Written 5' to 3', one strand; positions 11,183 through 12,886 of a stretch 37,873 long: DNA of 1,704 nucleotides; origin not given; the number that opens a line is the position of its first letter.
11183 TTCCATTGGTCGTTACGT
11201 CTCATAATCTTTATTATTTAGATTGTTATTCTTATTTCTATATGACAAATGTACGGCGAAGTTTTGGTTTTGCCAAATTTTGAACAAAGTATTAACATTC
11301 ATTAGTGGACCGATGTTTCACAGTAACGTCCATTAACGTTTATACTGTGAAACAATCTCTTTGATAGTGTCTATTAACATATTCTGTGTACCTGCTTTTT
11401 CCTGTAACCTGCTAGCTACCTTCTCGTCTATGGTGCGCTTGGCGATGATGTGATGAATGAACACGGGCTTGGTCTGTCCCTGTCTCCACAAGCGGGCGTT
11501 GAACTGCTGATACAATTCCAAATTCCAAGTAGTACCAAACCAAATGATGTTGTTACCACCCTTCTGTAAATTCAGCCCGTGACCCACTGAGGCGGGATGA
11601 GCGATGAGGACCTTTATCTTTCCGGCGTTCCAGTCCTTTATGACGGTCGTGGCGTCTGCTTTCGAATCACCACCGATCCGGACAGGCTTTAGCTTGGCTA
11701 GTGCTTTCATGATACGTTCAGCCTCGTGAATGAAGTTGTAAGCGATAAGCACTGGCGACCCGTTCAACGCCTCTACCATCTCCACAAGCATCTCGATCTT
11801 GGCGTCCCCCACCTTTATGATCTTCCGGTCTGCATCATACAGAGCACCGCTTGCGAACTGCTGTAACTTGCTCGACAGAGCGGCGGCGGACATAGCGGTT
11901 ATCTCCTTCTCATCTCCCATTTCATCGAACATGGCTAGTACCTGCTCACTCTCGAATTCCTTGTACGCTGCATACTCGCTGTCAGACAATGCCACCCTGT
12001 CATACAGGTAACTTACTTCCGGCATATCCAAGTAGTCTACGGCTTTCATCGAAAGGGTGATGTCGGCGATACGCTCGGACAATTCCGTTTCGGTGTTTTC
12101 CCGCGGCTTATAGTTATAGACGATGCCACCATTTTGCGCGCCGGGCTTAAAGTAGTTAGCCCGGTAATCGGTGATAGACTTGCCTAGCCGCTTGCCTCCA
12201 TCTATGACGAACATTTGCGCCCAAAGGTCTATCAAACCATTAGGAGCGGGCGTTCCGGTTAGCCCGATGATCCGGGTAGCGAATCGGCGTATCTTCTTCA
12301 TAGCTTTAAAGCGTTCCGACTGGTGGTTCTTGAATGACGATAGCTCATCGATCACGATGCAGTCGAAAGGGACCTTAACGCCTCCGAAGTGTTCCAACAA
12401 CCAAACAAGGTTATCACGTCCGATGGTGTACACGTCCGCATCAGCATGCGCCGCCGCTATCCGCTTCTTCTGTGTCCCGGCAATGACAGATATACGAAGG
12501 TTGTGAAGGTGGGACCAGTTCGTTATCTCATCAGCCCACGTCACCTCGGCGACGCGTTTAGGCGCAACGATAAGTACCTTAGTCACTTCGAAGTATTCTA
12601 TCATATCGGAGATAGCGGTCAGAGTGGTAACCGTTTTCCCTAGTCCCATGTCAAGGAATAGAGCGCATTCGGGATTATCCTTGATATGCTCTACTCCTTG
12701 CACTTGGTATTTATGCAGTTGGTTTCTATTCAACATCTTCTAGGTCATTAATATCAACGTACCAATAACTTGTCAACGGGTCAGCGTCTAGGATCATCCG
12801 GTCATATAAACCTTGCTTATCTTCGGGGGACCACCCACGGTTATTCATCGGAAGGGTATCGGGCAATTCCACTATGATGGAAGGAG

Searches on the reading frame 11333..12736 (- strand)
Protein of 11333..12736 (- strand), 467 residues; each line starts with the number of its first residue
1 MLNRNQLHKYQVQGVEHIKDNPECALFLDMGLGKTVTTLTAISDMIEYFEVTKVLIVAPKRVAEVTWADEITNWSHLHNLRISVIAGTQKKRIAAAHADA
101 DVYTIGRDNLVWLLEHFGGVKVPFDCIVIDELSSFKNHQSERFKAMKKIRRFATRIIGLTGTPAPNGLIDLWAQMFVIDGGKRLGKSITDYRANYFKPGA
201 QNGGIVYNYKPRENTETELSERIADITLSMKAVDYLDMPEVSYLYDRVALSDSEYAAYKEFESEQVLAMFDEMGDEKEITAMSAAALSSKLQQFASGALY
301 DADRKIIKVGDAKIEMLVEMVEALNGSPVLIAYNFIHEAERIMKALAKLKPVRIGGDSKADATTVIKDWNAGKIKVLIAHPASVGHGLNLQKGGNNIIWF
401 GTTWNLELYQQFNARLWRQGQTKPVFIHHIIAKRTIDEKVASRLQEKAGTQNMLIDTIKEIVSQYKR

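Call 38: search_protein_families(library=pfam, proteins=[window:11333-12736:-], max_evalue=0.01)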
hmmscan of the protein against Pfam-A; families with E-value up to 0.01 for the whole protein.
window:11333-12736:- (467 aa): 5 families
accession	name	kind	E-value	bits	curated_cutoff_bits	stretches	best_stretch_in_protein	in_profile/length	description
PF00176.29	SNF2-rel_dom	-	1.4e-24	87.2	24.9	1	21-287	17-277/290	SNF2-related domain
PF00271.37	Helicase_C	-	2.8e-09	37.7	23.5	1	313-420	2-110/110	Helicase conserved C-terminal domain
PF04851.21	ResIII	-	1.9e-08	34.8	22.5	1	6-163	3-162/164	Type III restriction enzyme, res subunit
PF00270.35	DEAD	-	5.2e-08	33.2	26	1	9-164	2-161/167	DEAD/DEAH box helicase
PF13245.12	AAA_19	-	0.0031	18.1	25.1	0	19-147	9-115/134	AAA domain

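Call 39: search_protein_families(library=phrogs, proteins=[window:11333-12736:-], max_evalue=0.001)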
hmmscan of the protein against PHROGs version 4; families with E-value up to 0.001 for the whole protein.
window:11333-12736:- (467 aa): 9 families
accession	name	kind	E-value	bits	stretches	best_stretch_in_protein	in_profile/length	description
phrog_62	-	DNA, RNA and nucleotide metabolism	1.6e-161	540.8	1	6-463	696-1141/1881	DNA helicase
phrog_11354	-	unknown function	1.7e-44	151.2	1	359-464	9-114/116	-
phrog_16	-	DNA, RNA and nucleotide metabolism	2.7e-22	79.9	1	6-432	272-600/986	DNA helicase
phrog_29996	-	unknown function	1.6e-17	63.8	2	6-176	723-888/1189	-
phrog_1685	-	unknown function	2.2e-11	42.8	1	365-455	1459-1549/2278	-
phrog_11801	-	other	9.1e-11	40.6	1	360-454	1398-1492/2269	DNA methyltransferase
phrog_23807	-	unknown function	1.9e-10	40.2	1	250-433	454-647/1053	-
phrog_24008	-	DNA, RNA and nucleotide metabolism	8e-08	31.6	1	5-175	479-645/1006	helicase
phrog_5963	-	lysis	0.0004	21.7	0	72-141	62-131/151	holin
